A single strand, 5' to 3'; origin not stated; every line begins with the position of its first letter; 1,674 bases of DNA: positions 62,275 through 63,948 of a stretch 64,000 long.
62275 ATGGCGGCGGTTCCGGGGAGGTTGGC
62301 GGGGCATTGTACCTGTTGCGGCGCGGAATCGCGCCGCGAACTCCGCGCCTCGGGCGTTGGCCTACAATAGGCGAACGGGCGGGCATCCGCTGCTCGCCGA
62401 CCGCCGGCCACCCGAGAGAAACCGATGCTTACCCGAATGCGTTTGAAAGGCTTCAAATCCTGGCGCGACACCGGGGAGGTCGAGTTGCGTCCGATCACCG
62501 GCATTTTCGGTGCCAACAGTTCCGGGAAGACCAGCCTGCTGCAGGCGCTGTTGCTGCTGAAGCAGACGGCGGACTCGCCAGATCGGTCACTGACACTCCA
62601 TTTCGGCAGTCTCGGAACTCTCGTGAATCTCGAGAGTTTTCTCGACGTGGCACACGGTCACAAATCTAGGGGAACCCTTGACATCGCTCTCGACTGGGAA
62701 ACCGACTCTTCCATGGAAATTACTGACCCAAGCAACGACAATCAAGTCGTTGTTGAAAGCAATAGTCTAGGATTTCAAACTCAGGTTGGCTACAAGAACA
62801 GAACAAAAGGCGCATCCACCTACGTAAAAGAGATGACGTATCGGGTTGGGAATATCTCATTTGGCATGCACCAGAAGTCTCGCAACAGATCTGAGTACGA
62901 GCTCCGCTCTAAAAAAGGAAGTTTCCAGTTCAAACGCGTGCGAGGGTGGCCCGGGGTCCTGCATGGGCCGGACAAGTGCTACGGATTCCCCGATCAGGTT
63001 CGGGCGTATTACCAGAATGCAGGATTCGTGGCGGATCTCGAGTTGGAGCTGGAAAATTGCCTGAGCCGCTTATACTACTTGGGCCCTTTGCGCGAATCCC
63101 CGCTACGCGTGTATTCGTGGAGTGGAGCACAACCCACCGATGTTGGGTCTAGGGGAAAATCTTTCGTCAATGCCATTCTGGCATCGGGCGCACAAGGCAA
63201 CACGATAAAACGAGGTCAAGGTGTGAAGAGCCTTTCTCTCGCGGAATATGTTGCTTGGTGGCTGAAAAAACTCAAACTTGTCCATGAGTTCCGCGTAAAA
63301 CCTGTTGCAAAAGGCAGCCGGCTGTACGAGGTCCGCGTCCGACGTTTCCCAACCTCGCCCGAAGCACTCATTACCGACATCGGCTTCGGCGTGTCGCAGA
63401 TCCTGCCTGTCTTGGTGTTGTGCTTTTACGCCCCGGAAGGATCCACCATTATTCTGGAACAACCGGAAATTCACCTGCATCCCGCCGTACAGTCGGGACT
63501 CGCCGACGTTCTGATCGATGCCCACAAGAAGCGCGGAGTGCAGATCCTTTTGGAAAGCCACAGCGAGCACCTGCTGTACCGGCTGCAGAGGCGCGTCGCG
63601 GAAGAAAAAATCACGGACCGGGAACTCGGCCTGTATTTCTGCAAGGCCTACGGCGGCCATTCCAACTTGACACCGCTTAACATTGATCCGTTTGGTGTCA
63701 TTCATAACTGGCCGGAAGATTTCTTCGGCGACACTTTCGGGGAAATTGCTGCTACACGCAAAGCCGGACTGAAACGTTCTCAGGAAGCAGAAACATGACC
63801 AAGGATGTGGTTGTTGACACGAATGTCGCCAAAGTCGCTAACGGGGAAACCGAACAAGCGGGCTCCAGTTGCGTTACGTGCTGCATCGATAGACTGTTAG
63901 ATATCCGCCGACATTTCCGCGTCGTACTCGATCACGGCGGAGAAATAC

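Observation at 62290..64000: Low-GC two-gene module at the window edge: AAA_21/ABC-type ATPase with an overlapping PIN-like partner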

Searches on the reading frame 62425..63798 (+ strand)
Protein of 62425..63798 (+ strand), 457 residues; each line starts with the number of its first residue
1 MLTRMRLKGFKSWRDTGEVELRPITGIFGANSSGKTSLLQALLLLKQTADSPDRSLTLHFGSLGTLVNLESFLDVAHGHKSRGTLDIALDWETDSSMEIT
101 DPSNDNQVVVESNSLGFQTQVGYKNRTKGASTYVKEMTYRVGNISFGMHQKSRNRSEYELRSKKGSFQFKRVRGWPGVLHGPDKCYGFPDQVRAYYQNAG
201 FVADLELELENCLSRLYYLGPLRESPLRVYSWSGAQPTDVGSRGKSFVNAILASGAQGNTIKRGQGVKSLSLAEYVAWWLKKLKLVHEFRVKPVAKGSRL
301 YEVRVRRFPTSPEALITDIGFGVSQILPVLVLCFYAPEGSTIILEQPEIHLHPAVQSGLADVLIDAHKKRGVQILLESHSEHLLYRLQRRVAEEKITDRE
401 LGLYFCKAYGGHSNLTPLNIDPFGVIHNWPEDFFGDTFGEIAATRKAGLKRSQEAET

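Call 4: search_protein_families(library=pfam, proteins=[window:62425-63795:+], max_evalue=1)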
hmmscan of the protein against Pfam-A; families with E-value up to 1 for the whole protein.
window:62425-63795:+ (457 aa): 9 families
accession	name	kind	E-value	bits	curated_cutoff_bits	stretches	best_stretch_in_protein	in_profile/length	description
PF13175.12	AAA_15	-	4.7e-22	79.6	32.1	2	310-383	292-373/374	AAA ATPase domain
PF13304.12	AAA_21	-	1e-20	75.4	27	2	316-384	235-303/304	AAA domain, putative AbiEii toxin, Type IV TA system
PF13476.12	AAA_23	-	3.5e-08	34.7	27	1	4-155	1-143/201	AAA domain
PF12476.13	DUF3696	-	8.6e-08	32.7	22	1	397-441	2-49/52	Protein of unknown function (DUF3696)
PF02463.25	SMC_N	-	1.4e-05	25.1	40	1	1-43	1-45/220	RecF/RecN/SMC N terminal domain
PF00005.33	ABC_tran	-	0.049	14.7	25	1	22-47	11-36/137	ABC transporter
PF11398.14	DUF2813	-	0.051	13.4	21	1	2-45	3-45/372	Protein of unknown function (DUF2813)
PF13555.12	AAA_29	-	0.11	12.7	27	1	20-44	20-44/61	P-loop containing region of AAA domain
PF19993.5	DO-GTPase2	-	0.14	12.2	27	1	26-52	4-30/226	Double-GTPase 2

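Call 5: search_protein_families(library=padloc, proteins=[window:62425-63795:+], max_evalue=1)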
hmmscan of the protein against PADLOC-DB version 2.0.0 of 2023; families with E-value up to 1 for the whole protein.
window:62425-63795:+ (457 aa): 123 families (the best 25 are shown)
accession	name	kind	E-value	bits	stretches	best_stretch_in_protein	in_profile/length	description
PDLC04148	HEC-03B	-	3.3e-156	518.9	1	1-453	1-453/458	-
PDLC03878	NsnB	-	1.3e-58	197.5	1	1-436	1-334/345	-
PDLC04707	PDC-M55A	-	5.3e-58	195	1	2-455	3-420/421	-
PDLC02979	AriA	-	4.1e-23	80.8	2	302-383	290-372/373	-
PDLC02980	AriA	-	8.7e-21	73.2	2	316-384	235-303/304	-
PDLC04178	HEC-01A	-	3.9e-16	57.1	2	2-61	9-68/399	-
PDLC04391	PDC-M07A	-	4.1e-14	50.4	2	1-53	1-52/412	-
PDLC04393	PDC-M07A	-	4.7e-14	50.2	2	1-115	1-116/435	-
PDLC04392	PDC-M07A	-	5e-14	50.2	2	1-108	1-107/432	-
PDLC04175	HEC-01A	-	1.1e-13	49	2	2-137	6-132/363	-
PDLC04177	HEC-01A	-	1.4e-13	48.7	2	331-391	289-347/393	-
PDLC04179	HEC-01A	-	3.5e-13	47.5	2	327-389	348-410/459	-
PDLC02335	AbiLi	-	3.6e-12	44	1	1-418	49-262/326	AbiLi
PDLC04180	HEC-01A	-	4.9e-12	43.7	2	338-385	275-322/382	-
PDLC04184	HEC-01A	-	5e-12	43.6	1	1-52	1-51/464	-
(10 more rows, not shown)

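Call 6: search_protein_families(library=ncbifam, proteins=[window:62425-63795:+], max_evalue=1)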
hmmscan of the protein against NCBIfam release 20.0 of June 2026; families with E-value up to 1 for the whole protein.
window:62425-63795:+ (457 aa): 16 families
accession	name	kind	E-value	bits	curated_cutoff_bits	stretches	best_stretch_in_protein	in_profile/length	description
NF047739.1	antiphage_MADS3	equivalog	3.1e-06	26.6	420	1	1-89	1-87/427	methylation-associated defense system AAA family ATPase MAD3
TIGR00611.2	recf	equivalog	0.00013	21.3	172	1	2-46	1-45/339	DNA replication/repair protein RecF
NF053563.1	Rkd4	equivalog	0.00018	19.8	860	1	2-42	3-43/747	arcadin-4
NF041035.1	Rad50_Halo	equivalog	0.00031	19.3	1000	1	2-43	3-44/883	DNA double-strand break repair ATPase Rad50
TIGR02168.1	SMC_prok_B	equivalog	0.0012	16.7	567.35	1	2-42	2-43/1181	chromosome segregation protein SMC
NF045487.1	ASRP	equivalog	0.0073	15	300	1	18-112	9-78/593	archaea-specific SMC-related protein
NF041760.1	PtuA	equivalog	0.0082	15.1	500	1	2-42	52-92/524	retron Ec78 anti-phage system effector ATPase PtuA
TIGR04521.1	ECF_ATPase_2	equivalog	0.012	14.7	330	0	337-387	161-211/279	energy-coupling factor transporter ATPase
NF002572.0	PRK02224.1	equivalog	0.02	13.1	1087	1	2-43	3-44/888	DNA double-strand break repair ATPase Rad50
TIGR02169.1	SMC_prok_A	equivalog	0.04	11.6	729.4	1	3-43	3-44/1165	chromosome segregation protein SMC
NF038234.1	retron_eff_Eco8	equivalog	0.053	12.1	250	1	341-384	275-325/679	retron Eco8 family effector endonuclease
TIGR03410.1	urea_trans_UrtE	equivalog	0.065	12.7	285.8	0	19-47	23-51/230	urea ABC transporter ATP-binding subunit UrtE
NF010680.0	PRK14079.1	equivalog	0.073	12.1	386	1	23-44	24-45/349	recombination protein F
NF003034.1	PRK03918.1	equivalog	0.087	10.7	700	1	3-43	4-44/878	DNA double-strand break repair ATPase Rad50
TIGR00618.1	sbcc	subfamily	0.12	10.2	478.5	1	4-42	5-47/1043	exonuclease subunit SbcC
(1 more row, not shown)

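Call 7: find_encoding_contigs(protein=window:62425-63798:+, flank=10000, max_places=6)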
Protein window:62425-63798:+ (457 aa): no gene with exactly this product is on record in the collection.

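Call 11: find_homologous_proteins(query=window:62425-63795:+, max_evalue=1e-10)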
Query window:62425-63795:+ (457 aa): 7961 proteins with E <= 1e-10 among 8000 candidates; the best 120 are listed.
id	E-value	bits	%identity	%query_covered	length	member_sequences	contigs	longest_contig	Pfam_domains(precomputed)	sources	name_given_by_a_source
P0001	0.0e+0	1045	100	100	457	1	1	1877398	PF12476.14,PF13175.13,PF13476.13,PF02463.26,PF13304.13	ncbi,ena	-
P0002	4.7e-271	917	88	100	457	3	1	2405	PF12476.14,PF13175.13,PF13476.13,PF02463.26,PF13304.13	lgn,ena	-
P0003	1.9e-232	790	77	100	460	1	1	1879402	PF12476.14,PF13175.13,PF13476.13,PF02463.26,PF13304.13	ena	-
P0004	5.6e-226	769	75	99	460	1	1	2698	PF12476.14,PF13175.13,PF13476.13,PF13304.13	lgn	-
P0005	8.4e-226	768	76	100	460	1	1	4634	PF13175.13,PF13476.13,PF02463.26,PF13304.13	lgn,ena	-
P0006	1.9e-224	764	74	100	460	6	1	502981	PF12476.14,PF13175.13,PF13476.13,PF02463.26,PF13304.13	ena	-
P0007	1.2e-221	754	73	100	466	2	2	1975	PF12476.14,PF13175.13,PF13476.13,PF13304.13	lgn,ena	-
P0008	6.1e-221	752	74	99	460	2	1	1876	PF12476.14,PF13175.13,PF13476.13,PF02463.26,PF13304.13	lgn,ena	-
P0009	2.7e-220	750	74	99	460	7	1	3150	PF12476.14,PF13175.13,PF13476.13,PF13304.13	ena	-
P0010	3.2e-220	750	72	100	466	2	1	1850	PF12476.14,PF13175.13,PF13476.13,PF13304.13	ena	-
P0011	9.9e-219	745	74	98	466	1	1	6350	PF12476.14,PF13175.13,PF13476.13,PF13304.13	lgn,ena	-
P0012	1.3e-214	731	73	99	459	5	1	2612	PF12476.14,PF13175.13,PF13476.13,PF02463.26,PF13304.13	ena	-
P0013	2.2e-214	731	72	100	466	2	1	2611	PF12476.14,PF13175.13,PF13476.13,PF13304.13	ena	-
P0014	4.0e-179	614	62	99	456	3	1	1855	PF12476.14,PF13175.13,PF13476.13,PF02463.26,PF13304.13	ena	-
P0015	2.7e-176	605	62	99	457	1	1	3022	PF12476.14,PF13175.13,PF13304.13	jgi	-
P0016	6.1e-176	604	61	99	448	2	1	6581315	PF12476.14,PF13175.13,PF13476.13,PF02463.26,PF13304.13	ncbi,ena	-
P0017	2.4e-175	602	61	99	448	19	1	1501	PF12476.14,PF13175.13,PF13476.13,PF02463.26,PF13304.13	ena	-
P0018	7.9e-175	600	60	100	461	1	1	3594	PF12476.14,PF13175.13,PF13476.13,PF02463.26,PF13304.13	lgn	-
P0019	2.1e-173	595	60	99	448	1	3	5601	PF12476.14,PF13175.13,PF13476.13,PF02463.26,PF13304.13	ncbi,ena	-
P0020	1.2e-172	593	58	100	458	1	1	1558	PF12476.14,PF13175.13,PF13476.13,PF13304.13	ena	-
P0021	3.7e-172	591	61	100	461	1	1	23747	PF12476.14,PF13175.13,PF13476.13,PF02463.26,PF13304.13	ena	-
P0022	3.7e-172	591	60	100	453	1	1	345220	PF12476.14,PF13175.13,PF13476.13,PF02463.26,PF13304.13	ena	-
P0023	1.7e-171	589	59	100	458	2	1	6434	PF12476.14,PF13175.13,PF13476.13,PF13304.13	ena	-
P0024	4.8e-171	588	60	100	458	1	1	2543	PF12476.14,PF13175.13,PF13304.13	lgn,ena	-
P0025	1.9e-170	586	59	99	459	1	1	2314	PF12476.14,PF13175.13,PF13304.13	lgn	-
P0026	2.5e-170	585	59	99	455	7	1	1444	PF12476.14,PF13175.13,PF13476.13,PF13304.13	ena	-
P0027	4.1e-170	585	59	100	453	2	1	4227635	PF12476.14,PF13175.13,PF13476.13,PF02463.26,PF13304.13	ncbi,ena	-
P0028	1.2e-169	583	59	100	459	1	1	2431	PF12476.14,PF13175.13,PF13476.13,PF02463.26,PF13304.13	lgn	-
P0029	1.2e-169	583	60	99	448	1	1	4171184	PF12476.14,PF13175.13,PF13476.13,PF02463.26,PF13304.13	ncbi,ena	-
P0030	1.2e-169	583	60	99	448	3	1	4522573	PF12476.14,PF13175.13,PF13476.13,PF02463.26,PF13304.13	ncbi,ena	-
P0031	2.5e-169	582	60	99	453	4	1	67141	PF12476.14,PF13175.13,PF13476.13,PF02463.26,PF13304.13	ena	-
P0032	4.2e-169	581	58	100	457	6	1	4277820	PF12476.14,PF13175.13,PF13476.13,PF02463.26,PF13304.13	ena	-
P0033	6.1e-168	577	58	99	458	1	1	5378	PF12476.14,PF13175.13,PF13476.13,PF02463.26,PF13304.13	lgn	-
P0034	7.6e-168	577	59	99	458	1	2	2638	PF12476.14,PF13175.13,PF13476.13,PF02463.26,PF13304.13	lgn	-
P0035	7.8e-168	577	57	99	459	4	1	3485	PF12476.14,PF13175.13,PF13476.13,PF02463.26,PF13304.13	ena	-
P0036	1.3e-167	576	59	99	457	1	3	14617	PF12476.14,PF13175.13,PF13476.13,PF02463.26,PF13304.13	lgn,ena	-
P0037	1.8e-167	576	59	100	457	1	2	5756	PF12476.14,PF13175.13,PF13476.13,PF13304.13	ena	-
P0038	2.1e-167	576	59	100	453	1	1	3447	PF12476.14,PF13175.13,PF13476.13,PF02463.26,PF13304.13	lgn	-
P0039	3.1e-167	575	58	99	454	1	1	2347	PF12476.14,PF13175.13,PF13476.13,PF02463.26,PF13304.13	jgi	jgi:predicted ATPase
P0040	3.3e-167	575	58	99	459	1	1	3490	PF12476.14,PF13175.13,PF13304.13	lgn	-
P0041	3.7e-167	575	58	100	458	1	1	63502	PF12476.14,PF13175.13,PF13476.13,PF13304.13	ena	-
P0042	6.2e-167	574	59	99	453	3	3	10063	PF12476.14,PF13175.13,PF13476.13,PF02463.26,PF13304.13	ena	-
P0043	6.4e-167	574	56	100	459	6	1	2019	PF12476.14,PF13175.13,PF13476.13,PF02463.26,PF13304.13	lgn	-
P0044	7.1e-167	574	58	99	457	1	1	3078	PF12476.14,PF13175.13,PF13476.13,PF02463.26,PF13304.13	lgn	-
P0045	7.2e-167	574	58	99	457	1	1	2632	PF12476.14,PF13175.13,PF13476.13,PF02463.26,PF13304.13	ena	-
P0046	9.1e-167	574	59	99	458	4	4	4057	PF12476.14,PF13175.13,PF13476.13,PF02463.26,PF13304.13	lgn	-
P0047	1.1e-166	573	57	100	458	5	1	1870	PF12476.14,PF13175.13,PF13304.13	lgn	-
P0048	1.3e-166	573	58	99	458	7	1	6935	PF12476.14,PF13175.13,PF13304.13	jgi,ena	-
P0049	1.4e-166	573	58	100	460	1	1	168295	PF12476.14,PF13175.13,PF13304.13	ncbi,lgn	-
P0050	1.9e-166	572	59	99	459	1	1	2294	PF12476.14,PF13175.13,PF13304.13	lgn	-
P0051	2.3e-166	572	58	100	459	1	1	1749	PF12476.14,PF13175.13,PF13476.13,PF13304.13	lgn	-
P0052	2.5e-166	572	58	100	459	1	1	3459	PF12476.14,PF13175.13,PF13304.13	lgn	-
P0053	2.9e-166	572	59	100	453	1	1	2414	PF12476.14,PF13175.13,PF13476.13,PF02463.26,PF13304.13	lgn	-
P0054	4.9e-166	571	58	100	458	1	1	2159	PF12476.14,PF13175.13,PF13304.13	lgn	-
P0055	5.5e-166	571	58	99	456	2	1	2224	PF12476.14,PF13175.13,PF13476.13,PF13304.13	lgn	-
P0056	6.3e-166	571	58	100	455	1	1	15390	PF12476.14,PF13175.13,PF13476.13,PF02463.26,PF13304.13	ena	-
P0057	7.5e-166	571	58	99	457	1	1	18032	PF12476.14,PF13175.13,PF13476.13,PF02463.26,PF13304.13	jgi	jgi:predicted ATPase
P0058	1.0e-165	570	59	99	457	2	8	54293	PF12476.14,PF13175.13,PF13476.13,PF02463.26,PF13304.13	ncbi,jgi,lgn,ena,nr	ncbi:MAG: DUF3696 domain-containing protein [Rhodocyclaceae bacterium]|jgi:predicted ATPase|nr:MAG: 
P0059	1.1e-165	570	59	99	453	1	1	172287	PF12476.14,PF13175.13,PF13476.13,PF02463.26,PF13304.13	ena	-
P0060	1.1e-165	570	58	100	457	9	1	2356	PF12476.14,PF13175.13,PF13476.13,PF02463.26,PF13304.13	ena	-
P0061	1.4e-165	570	59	100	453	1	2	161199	PF12476.14,PF13175.13,PF13476.13,PF02463.26,PF13304.13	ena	-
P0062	1.7e-165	569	59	100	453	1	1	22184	PF12476.14,PF13175.13,PF13476.13,PF02463.26,PF13304.13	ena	-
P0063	1.9e-165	569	57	99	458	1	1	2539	PF12476.14,PF13175.13,PF13304.13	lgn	-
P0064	2.1e-165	569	59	99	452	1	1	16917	PF12476.14,PF13175.13,PF13476.13,PF13304.13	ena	-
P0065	3.1e-165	569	57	100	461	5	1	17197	PF12476.14,PF13175.13,PF13476.13,PF13304.13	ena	-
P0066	4.2e-165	568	58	99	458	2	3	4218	PF12476.14,PF13175.13,PF13304.13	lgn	-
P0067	4.4e-165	568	58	99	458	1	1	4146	PF12476.14,PF13175.13,PF13304.13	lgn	-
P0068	5.4e-165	568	58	99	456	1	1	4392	PF12476.14,PF13175.13,PF13476.13,PF13304.13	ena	-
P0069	6.3e-165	568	57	99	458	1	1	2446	PF12476.14,PF13175.13,PF02463.26,PF13304.13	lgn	-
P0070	6.6e-165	567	58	99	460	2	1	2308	PF12476.14,PF13175.13,PF13476.13,PF13304.13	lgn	-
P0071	8.2e-165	567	59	99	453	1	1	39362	PF12476.14,PF13175.13,PF13476.13,PF02463.26,PF13304.13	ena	-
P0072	8.9e-165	567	57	98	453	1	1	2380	PF12476.14,PF13175.13,PF13476.13,PF02463.26,PF13304.13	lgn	-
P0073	9.0e-165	567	58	100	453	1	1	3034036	PF12476.14,PF13175.13,PF13476.13,PF02463.26,PF13304.13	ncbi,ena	-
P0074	9.3e-165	567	58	99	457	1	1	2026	PF12476.14,PF13175.13,PF13476.13,PF02463.26,PF13304.13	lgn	-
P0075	1.0e-164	567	58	99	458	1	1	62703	PF12476.14,PF13175.13,PF13304.13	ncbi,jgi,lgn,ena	-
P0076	1.1e-164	567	58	99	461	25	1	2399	PF12476.14,PF13175.13,PF13476.13,PF13304.13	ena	-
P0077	1.4e-164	566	59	100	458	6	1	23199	PF12476.14,PF13175.13,PF13476.13,PF13304.13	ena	-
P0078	1.5e-164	566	59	99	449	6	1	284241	PF12476.14,PF13175.13,PF13476.13,PF13304.13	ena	-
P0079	1.5e-164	566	57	99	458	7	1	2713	PF12476.14,PF13175.13,PF13476.13,PF02463.26,PF13304.13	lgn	-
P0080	1.7e-164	566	58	99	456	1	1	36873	PF12476.14,PF13175.13,PF13476.13,PF13304.13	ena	-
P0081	1.9e-164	566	58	99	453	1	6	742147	PF12476.14,PF13175.13,PF13476.13,PF02463.26,PF13304.13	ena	-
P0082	1.9e-164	566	58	99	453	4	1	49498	PF12476.14,PF13175.13,PF13476.13,PF02463.26,PF13304.13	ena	-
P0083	1.9e-164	566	56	100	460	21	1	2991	PF12476.14,PF13175.13,PF13476.13,PF02463.26,PF13304.13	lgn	-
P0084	2.3e-164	566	58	98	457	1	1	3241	PF12476.14,PF13175.13,PF13476.13,PF02463.26,PF13304.13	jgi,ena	-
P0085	3.6e-164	565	58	99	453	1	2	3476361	PF12476.14,PF13175.13,PF13476.13,PF02463.26,PF13304.13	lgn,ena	-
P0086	4.0e-164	565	59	99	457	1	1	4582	PF12476.14,PF13175.13,PF13476.13,PF13304.13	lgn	-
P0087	4.3e-164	565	57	100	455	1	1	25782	PF12476.14,PF13175.13,PF13476.13,PF02463.26,PF13304.13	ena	-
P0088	5.5e-164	564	57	100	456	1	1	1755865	PF12476.14,PF13175.13,PF13476.13,PF02463.26,PF13304.13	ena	-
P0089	6.8e-164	564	57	99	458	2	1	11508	PF12476.14,PF13175.13,PF02463.26,PF13304.13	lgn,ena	-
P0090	7.4e-164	564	59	100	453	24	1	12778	PF12476.14,PF13175.13,PF13304.13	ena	-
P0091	8.1e-164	564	58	100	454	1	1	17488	PF12476.14,PF13175.13,PF13476.13,PF02463.26,PF13304.13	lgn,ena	-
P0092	1.1e-163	563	57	99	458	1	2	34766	PF12476.14,PF13175.13,PF13476.13,PF02463.26,PF13304.13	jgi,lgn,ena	-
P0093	1.9e-163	563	57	99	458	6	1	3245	PF12476.14,PF13175.13,PF13476.13,PF02463.26,PF13304.13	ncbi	-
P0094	2.0e-163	563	58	99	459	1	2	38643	PF12476.14,PF13175.13,PF13476.13,PF13304.13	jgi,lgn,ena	-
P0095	2.3e-163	562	58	100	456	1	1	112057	PF12476.14,PF13175.13,PF13304.13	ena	-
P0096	2.5e-163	562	57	100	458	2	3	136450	PF12476.14,PF13175.13,PF13476.13,PF13304.13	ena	-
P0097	2.6e-163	562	56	100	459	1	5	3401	PF12476.14,PF13175.13,PF13476.13,PF13304.13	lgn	-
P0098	2.6e-163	562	59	100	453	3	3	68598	PF12476.14,PF13175.13,PF13304.13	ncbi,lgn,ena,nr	ncbi:MAG: DUF3696 domain-containing protein [Caldilineaceae bacterium]|nr:DUF3696 domain-containing 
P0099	2.8e-163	562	57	99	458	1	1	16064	PF12476.14,PF13175.13,PF13304.13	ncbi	-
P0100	2.9e-163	562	57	100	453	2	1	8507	PF12476.14,PF13175.13,PF13476.13,PF02463.26,PF13304.13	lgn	-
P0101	3.4e-163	562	59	99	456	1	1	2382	PF12476.14,PF13175.13,PF13304.13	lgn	-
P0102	3.5e-163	562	58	99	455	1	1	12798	PF12476.14,PF13175.13,PF13304.13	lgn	-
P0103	3.6e-163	562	58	97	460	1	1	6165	PF12476.14,PF13175.13,PF13304.13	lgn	-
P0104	3.8e-163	562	58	100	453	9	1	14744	PF12476.14,PF13175.13,PF13476.13,PF02463.26,PF13304.13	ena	-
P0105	4.1e-163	562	56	100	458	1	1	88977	PF12476.14,PF13175.13,PF13304.13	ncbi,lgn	-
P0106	6.3e-163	561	57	100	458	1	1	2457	PF12476.14,PF13175.13,PF02463.26,PF13304.13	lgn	-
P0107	7.1e-163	561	57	99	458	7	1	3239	PF12476.14,PF13175.13,PF13304.13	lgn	-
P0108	8.8e-163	560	56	100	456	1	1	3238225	PF12476.14,PF13175.13,PF13476.13,PF02463.26,PF13304.13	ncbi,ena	-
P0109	8.9e-163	560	58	100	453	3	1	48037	PF12476.14,PF13175.13,PF13476.13,PF02463.26,PF13304.13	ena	-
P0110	1.0e-162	560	57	100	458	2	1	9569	PF12476.14,PF13175.13,PF13476.13,PF02463.26,PF13304.13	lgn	-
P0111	1.1e-162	560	58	100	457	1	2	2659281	PF12476.14,PF13175.13,PF13476.13,PF02463.26,PF13304.13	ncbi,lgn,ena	-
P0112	1.1e-162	560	57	99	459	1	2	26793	PF12476.14,PF13175.13,PF13476.13,PF13304.13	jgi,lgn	jgi:predicted ATPase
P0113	1.4e-162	560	57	99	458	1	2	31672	PF12476.14,PF13175.13,PF13476.13,PF02463.26,PF13304.13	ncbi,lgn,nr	ncbi:MAG: DUF3696 domain-containing protein [Candidatus Lambdaproteobacteria bacterium]|nr:DUF3696 d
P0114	1.8e-162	559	56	100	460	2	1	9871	PF12476.14,PF13175.13,PF13476.13,PF02463.26,PF13304.13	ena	-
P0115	1.9e-162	559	57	99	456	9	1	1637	PF12476.14,PF13175.13,PF13476.13,PF13304.13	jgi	jgi:predicted ATPase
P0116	2.2e-162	559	57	100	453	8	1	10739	PF12476.14,PF13175.13,PF13304.13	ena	-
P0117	2.5e-162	559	56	99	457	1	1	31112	PF12476.14,PF13175.13,PF13304.13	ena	-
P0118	2.5e-162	559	57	100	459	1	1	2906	PF12476.14,PF13175.13,PF13476.13,PF02463.26,PF13304.13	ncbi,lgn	-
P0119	3.1e-162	559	57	100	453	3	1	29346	PF12476.14,PF13175.13,PF13476.13,PF02463.26,PF13304.13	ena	-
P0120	3.1e-162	559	57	100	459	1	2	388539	PF12476.14,PF13175.13,PF13476.13,PF13304.13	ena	-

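Call 12: find_encoding_contigs(protein=P0001, flank=10000, max_places=4)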
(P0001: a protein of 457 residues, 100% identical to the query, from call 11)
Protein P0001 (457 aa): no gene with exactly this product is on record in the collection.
